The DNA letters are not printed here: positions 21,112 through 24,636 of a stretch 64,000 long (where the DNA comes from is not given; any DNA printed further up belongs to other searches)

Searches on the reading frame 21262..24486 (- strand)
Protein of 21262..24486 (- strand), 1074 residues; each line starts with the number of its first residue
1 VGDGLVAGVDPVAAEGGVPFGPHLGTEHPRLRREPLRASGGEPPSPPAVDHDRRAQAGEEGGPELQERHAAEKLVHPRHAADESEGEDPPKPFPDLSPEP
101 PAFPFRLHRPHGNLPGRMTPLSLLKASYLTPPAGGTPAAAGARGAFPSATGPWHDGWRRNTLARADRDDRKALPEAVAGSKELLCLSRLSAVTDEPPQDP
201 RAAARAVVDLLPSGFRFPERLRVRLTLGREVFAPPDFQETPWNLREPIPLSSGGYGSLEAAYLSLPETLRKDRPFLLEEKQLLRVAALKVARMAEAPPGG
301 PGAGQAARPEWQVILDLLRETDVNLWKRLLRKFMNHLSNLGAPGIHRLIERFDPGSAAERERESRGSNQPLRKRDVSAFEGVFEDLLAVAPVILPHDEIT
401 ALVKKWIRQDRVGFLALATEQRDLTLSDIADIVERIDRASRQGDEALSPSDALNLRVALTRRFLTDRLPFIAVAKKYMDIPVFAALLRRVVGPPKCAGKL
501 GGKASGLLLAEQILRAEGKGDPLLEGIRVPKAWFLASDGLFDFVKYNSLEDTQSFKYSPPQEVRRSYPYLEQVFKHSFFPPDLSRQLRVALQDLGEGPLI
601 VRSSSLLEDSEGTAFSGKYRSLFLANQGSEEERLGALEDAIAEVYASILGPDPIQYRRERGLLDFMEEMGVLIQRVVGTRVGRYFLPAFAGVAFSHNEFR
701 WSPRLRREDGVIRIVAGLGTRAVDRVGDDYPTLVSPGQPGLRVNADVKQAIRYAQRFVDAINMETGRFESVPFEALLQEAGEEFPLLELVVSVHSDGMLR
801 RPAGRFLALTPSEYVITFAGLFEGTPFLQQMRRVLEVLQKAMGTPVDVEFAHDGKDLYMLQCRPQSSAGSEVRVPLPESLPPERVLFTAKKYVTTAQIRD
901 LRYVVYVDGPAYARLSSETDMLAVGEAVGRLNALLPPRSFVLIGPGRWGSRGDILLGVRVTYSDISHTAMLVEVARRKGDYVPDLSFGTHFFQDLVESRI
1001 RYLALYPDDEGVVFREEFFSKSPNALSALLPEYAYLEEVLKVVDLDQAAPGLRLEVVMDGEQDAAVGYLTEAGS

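Call 51: search_protein_families(library=pfam, proteins=[window:21262-24486:-], max_evalue=0.00001)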
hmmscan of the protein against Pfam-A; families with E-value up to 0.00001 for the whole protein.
window:21262-24486:- (1074 aa): 1 family
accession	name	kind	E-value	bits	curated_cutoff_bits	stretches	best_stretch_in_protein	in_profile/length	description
PF01326.24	PPDK_N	-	3.6e-52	178.1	27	1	499-872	3-316/328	Pyruvate phosphate dikinase, AMP/ATP-binding domain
